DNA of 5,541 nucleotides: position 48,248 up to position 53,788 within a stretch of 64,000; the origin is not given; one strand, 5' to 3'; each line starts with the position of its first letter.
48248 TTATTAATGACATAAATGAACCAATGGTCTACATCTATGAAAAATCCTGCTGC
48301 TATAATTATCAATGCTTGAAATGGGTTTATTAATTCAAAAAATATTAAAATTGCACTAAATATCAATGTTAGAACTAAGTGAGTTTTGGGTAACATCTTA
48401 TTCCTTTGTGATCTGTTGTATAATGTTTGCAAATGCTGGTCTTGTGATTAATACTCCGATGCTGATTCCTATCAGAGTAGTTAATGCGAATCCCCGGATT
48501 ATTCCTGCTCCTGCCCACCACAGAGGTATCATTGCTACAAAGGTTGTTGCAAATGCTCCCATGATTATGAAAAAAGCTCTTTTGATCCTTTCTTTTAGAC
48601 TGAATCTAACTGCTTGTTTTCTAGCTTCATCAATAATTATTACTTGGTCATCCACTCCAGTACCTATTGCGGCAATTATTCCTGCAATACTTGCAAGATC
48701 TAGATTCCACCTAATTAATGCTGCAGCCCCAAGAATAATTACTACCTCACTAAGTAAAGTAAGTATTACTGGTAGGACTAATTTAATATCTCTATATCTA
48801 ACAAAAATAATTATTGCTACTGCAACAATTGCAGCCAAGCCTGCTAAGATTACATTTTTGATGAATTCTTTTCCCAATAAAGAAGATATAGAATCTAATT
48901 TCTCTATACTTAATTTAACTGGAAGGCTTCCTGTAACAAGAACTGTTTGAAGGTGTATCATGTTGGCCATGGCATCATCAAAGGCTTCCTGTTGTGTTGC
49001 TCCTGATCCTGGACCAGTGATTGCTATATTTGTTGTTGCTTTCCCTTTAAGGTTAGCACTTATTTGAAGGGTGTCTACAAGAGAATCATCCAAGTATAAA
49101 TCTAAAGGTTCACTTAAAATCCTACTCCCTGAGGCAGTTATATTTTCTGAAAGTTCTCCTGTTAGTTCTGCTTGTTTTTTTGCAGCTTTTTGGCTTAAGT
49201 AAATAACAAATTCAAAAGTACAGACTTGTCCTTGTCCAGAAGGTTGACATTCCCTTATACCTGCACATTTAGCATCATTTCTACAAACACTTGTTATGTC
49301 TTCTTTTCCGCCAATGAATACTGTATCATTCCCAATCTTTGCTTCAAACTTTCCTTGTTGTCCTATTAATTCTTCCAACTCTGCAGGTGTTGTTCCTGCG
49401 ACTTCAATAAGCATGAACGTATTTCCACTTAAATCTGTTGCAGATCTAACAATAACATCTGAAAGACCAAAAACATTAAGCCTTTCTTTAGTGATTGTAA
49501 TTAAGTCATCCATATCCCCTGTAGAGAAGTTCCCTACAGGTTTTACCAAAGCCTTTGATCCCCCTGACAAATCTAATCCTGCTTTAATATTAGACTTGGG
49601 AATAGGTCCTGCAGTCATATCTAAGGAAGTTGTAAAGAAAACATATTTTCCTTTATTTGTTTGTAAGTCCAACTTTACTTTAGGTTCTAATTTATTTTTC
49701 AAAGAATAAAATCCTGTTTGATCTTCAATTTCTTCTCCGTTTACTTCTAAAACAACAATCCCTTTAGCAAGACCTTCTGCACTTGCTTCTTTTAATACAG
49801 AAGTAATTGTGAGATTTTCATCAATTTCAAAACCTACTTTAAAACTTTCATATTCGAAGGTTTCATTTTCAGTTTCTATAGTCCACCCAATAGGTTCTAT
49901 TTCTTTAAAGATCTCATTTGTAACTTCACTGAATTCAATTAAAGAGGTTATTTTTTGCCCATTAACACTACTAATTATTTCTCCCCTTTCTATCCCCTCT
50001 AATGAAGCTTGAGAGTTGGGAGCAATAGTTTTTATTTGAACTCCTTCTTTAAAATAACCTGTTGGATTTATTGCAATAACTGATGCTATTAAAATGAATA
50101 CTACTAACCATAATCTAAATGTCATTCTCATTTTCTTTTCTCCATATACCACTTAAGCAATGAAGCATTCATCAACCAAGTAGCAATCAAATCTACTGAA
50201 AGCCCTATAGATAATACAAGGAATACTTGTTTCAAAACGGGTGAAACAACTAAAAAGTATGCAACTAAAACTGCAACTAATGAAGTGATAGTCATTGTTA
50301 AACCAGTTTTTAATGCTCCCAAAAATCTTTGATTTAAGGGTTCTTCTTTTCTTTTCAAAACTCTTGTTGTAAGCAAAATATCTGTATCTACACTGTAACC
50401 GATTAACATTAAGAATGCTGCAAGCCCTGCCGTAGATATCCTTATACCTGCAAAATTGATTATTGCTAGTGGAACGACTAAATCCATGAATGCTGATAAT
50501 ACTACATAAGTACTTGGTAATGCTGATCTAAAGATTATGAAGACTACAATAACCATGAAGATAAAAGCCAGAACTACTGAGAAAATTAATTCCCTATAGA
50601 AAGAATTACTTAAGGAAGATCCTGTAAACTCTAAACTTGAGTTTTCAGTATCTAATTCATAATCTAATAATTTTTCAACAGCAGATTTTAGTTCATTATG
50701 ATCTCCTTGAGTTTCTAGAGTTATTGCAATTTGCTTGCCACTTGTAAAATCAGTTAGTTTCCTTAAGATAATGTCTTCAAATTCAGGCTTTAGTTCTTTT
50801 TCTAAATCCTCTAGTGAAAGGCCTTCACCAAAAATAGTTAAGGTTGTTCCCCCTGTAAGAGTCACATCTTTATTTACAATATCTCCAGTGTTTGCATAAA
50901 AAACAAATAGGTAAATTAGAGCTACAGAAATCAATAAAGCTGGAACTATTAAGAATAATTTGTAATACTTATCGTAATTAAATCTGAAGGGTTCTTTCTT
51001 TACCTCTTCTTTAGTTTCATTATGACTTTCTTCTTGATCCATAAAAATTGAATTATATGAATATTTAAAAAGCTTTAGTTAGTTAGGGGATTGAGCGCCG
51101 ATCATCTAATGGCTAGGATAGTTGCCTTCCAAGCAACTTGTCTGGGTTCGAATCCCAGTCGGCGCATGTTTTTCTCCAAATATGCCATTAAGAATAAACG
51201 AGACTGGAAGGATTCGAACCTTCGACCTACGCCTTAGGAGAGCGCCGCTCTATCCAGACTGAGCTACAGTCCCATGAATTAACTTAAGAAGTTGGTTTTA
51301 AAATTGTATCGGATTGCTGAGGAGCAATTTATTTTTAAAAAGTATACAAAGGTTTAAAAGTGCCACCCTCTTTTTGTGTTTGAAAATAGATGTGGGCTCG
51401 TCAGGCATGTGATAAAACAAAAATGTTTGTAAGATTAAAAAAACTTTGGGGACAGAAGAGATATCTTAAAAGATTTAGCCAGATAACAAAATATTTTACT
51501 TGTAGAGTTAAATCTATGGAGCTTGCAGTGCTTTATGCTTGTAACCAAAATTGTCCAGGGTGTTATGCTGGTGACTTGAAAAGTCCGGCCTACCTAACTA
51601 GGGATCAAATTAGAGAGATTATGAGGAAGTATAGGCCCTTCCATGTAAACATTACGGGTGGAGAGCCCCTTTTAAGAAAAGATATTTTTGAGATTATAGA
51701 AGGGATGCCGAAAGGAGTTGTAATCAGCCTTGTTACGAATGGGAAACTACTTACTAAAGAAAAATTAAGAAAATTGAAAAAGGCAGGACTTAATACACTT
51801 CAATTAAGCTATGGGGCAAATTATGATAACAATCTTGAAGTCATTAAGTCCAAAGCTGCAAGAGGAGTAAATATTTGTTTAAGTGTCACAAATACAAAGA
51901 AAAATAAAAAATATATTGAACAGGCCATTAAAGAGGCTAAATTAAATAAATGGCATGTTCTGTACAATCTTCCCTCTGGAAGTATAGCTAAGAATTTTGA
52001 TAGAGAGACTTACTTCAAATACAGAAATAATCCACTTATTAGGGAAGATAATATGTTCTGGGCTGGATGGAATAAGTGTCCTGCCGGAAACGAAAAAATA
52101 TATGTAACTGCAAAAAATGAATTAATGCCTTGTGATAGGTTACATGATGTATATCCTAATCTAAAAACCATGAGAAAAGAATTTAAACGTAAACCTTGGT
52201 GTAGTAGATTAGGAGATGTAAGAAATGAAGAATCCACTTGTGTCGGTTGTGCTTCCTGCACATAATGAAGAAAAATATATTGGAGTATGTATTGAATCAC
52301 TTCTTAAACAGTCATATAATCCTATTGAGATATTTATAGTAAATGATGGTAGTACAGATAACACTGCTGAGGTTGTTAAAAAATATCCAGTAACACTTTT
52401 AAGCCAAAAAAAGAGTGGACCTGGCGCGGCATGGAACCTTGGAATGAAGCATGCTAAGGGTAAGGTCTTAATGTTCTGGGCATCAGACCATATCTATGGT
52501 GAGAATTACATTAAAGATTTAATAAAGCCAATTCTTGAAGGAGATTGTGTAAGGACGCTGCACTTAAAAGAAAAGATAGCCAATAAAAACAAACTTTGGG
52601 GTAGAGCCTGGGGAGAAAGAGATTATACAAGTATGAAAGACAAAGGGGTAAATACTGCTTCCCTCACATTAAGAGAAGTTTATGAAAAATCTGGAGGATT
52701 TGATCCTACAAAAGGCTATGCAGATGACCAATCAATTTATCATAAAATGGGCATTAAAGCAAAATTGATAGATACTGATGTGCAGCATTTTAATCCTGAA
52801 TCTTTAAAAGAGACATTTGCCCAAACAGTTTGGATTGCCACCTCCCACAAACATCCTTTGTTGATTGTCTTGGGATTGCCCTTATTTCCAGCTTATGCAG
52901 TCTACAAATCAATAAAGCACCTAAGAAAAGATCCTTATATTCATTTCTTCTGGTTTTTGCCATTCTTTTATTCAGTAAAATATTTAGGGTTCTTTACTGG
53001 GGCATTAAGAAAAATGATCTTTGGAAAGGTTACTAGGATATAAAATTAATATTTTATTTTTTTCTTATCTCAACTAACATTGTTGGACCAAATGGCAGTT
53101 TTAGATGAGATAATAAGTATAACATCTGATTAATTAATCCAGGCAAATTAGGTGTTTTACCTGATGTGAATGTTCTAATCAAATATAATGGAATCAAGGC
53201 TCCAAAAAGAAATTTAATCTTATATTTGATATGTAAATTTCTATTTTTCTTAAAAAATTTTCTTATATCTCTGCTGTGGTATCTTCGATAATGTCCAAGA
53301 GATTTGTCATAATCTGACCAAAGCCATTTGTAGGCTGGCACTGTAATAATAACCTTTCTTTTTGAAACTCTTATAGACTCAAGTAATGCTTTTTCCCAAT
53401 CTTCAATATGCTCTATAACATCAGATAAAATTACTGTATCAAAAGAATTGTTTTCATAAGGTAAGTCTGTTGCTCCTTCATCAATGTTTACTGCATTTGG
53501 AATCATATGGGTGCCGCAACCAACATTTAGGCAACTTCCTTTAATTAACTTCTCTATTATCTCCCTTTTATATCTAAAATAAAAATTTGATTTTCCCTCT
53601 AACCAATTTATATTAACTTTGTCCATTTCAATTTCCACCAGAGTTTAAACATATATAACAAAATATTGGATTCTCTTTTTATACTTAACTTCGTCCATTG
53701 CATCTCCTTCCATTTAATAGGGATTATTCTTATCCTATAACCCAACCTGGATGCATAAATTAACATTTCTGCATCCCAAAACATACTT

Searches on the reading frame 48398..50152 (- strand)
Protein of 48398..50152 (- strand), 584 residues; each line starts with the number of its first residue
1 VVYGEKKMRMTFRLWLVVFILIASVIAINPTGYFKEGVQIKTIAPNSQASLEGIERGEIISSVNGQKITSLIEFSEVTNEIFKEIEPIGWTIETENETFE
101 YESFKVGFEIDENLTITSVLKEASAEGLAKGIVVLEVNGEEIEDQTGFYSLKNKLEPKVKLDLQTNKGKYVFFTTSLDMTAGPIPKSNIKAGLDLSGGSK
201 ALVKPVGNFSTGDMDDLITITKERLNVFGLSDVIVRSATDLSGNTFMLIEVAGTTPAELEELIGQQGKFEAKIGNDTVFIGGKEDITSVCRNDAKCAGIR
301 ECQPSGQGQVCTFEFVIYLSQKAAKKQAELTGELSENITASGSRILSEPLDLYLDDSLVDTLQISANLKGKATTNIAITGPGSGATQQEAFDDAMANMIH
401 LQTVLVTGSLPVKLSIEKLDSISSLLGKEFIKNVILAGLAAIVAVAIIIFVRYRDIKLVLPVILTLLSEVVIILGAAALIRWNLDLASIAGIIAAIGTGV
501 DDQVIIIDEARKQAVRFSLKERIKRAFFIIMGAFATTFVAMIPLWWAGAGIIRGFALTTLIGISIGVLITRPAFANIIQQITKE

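Call 8: search_protein_families(library=pfam, proteins=[window:48398-50152:-], max_evalue=0.001)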
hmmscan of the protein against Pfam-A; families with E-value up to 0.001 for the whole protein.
window:48398-50152:- (584 aa): 6 families
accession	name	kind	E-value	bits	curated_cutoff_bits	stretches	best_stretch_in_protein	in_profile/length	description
PF02355.23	SecD_SecF_C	-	1.4e-19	70.7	20.5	1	413-569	12-174/189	Protein export membrane protein SecD/SecF, C-terminal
PF17820.7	PDZ_6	-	1.2e-07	31.7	27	1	40-76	2-38/54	PDZ domain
PF00595.29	PDZ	-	1.9e-07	31.8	23.2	1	35-71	24-60/81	PDZ domain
PF12812.13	PDZ_1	-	3.4e-05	24.2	28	0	50-81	43-75/78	PDZ-like domain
PF13180.12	PDZ_2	-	9.9e-05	23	27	0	113-165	13-67/80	PDZ domain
PF14685.13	PDZ_Tricorn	-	0.00045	20.6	25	0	127-169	37-82/88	Tricorn protease PDZ domain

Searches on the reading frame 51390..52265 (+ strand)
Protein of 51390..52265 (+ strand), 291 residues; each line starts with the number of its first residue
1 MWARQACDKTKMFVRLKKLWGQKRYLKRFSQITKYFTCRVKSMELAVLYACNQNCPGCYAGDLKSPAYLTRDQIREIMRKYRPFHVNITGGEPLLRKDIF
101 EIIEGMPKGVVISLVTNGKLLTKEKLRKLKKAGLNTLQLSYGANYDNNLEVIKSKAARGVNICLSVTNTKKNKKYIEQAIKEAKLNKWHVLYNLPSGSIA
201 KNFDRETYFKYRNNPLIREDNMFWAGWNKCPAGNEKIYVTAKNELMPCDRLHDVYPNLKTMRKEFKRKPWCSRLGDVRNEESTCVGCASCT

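Call 3: search_protein_families(library=pfam, proteins=[window:51390-52265:+], max_evalue=0.01)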
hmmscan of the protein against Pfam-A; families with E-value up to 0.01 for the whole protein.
window:51390-52265:+ (291 aa): 2 families
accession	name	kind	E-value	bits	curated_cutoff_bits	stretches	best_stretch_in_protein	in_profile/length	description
PF04055.27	Radical_SAM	-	4.9e-17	63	29.5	1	49-184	5-137/166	Radical SAM superfamily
PF13353.11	Fer4_12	-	0.00025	21.8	22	1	50-101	14-72/137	4Fe-4S single cluster domain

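Call 4: search_protein_families(library=ncbifam, proteins=[window:51390-52265:+], max_evalue=0.01)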
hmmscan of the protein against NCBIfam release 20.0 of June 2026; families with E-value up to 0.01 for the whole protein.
window:51390-52265:+ (291 aa): 46 families (the best 25 are shown)
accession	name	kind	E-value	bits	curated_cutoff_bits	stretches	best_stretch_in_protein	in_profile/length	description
TIGR02668.1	moaA_archaeal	equivalog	1.3e-19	70.3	325.25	1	36-155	5-130/303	GTP 3',8-cyclase MoaA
NF001199.0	PRK00164.2-1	equivalog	7e-19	68.1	231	1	33-155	4-132/308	GTP 3',8-cyclase MoaA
TIGR04051.1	rSAM_NirJ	equivalog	1.6e-14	53.7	515.45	1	49-244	10-224/354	heme d1 biosynthesis radical SAM protein NirJ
TIGR02666.1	moaA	equivalog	4.3e-14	52.2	284.05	1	36-153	5-134/336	GTP 3',8-cyclase MoaA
NF038283.1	viperin_w_prok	equivalog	4.5e-14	52.3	180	1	47-153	8-126/281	viperin family antiviral radical SAM protein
TIGR04545.1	rSAM_ahbD_hemeb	equivalog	2.4e-13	50.2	500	1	47-142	6-107/339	heme b synthase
TIGR02109.1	PQQ_syn_pqqE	equivalog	5.6e-12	45.3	381.35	1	46-152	12-124/358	pyrroloquinoline quinone biosynthesis protein PqqE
NF045702.1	rSAM_GDGT_ether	equivalog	2e-11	43.2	450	1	46-146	91-203/486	tetraether lipid synthase Tes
TIGR04347.1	pseudo_SAM_Halo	equivalog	2.7e-11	43.3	525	1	49-165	46-173/390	TIGR04347 family pseudo-SAM/SPASM protein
TIGR04054.1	rSAM_NirJ1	equivalog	3e-11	42.6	650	1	48-165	43-171/387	putative heme d1 biosynthesis radical SAM protein NirJ1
TIGR03962.1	mycofact_rSAM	equivalog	3.6e-11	42.8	265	1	46-143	17-119/339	mycofactocin radical SAM maturase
NF045646.2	rSAM_Se_TrsS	equivalog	4.7e-11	41.9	490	1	45-156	90-210/441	radical SAM (seleno)protein TrsS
TIGR04055.1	rSAM_NirJ2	equivalog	9.8e-11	41.7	500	1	50-143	9-107/326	putative heme d1 biosynthesis radical SAM protein NirJ2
TIGR04317.1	W_rSAM_matur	equivalog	4.4e-10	39.2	380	1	42-175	5-145/349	tungsten cofactor oxidoreductase radical SAM maturase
TIGR04546.1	rSAM_ahbC_deAc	equivalog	6e-10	38.5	650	1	49-143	47-147/390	12,18-didecarboxysiroheme deacetylase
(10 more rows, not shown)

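Call 36: search_solved_structures(query=window:51390-52265:+, max_evalue=0.01)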
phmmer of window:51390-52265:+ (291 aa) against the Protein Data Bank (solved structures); distinct sequences matched with E-value up to 0.01: 8.
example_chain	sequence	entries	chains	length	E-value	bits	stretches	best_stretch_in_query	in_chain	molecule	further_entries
7tol_A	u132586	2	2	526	3.4e-08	36.6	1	46-144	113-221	glycerol dibiphytanyl glycerol tetraether - macrocyclic archaeol synthase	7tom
2fb2_A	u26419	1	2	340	8.7e-07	32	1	40-162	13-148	Molybdenum cofactor biosynthesis protein A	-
1tv7_A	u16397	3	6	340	1.6e-06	31.1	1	40-162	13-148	Molybdenum cofactor biosynthesis protein A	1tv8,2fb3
7vob_C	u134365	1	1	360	3.6e-06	29.9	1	39-140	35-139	Cytosylglucuronate decarboxylase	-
7voc_C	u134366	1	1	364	3.7e-06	29.9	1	39-140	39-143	Cytosylglucuronate decarboxylase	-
8wm2_A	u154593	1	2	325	0.00025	23.9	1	43-140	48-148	Fe-S radical SAM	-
7wzv_A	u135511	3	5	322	0.0014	21.4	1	44-125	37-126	4Fe-4S cluster-binding domain-containing protein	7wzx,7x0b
6c8v_A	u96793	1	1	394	0.0026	20.6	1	49-143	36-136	Coenzyme PQQ synthesis protein E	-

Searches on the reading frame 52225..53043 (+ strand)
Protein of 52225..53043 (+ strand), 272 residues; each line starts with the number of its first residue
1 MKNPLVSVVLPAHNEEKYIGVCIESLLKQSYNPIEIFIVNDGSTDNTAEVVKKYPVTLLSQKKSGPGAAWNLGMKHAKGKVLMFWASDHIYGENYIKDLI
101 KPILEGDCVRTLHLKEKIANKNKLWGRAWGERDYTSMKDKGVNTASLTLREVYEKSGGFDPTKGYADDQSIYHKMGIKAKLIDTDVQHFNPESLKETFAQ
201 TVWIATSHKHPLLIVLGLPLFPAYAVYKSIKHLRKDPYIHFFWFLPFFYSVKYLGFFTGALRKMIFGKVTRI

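Call 8: search_protein_families(library=pfam, proteins=[window:52225-53043:+], max_evalue=0.001)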
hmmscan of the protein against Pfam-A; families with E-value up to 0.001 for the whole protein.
window:52225-53043:+ (272 aa): 3 families
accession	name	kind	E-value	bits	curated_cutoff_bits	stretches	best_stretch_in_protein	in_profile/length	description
PF00535.33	Glycos_transf_2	-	5.2e-31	108.3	23.3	1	7-128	1-128/168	Glycosyl transferase family 2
PF13641.12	Glyco_tranf_2_3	-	4e-12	47.1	27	1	6-131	3-137/230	Glycosyltransferase like family 2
PF10111.15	Glyco_tranf_2_2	-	6e-08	32.9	27.3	1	8-97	2-100/276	Glycosyltransferase like family 2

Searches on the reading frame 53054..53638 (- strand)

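Call 8: search_protein_families(library=pfam, proteins=[window:53054-53638:-], max_evalue=0.001)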
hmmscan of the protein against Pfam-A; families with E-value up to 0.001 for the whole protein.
window:53054-53638:- (194 aa): 5 families
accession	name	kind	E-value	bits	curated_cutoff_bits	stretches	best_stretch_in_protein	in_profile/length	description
PF08241.18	Methyltransf_11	-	1.1e-08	36.1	21.2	1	53-95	48-90/95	Methyltransferase domain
PF13489.12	Methyltransf_23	-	1.6e-05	25.2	27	1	56-129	72-154/164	Methyltransferase domain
PF07021.18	MetW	-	4e-05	23.8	21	1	52-105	64-114/193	Methionine biosynthesis protein MetW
PF13847.12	Methyltransf_31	-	0.00017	21.7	27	1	56-103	63-112/145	Methyltransferase domain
PF13649.12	Methyltransf_25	-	0.00042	21.4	27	0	53-93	52-94/97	Methyltransferase domain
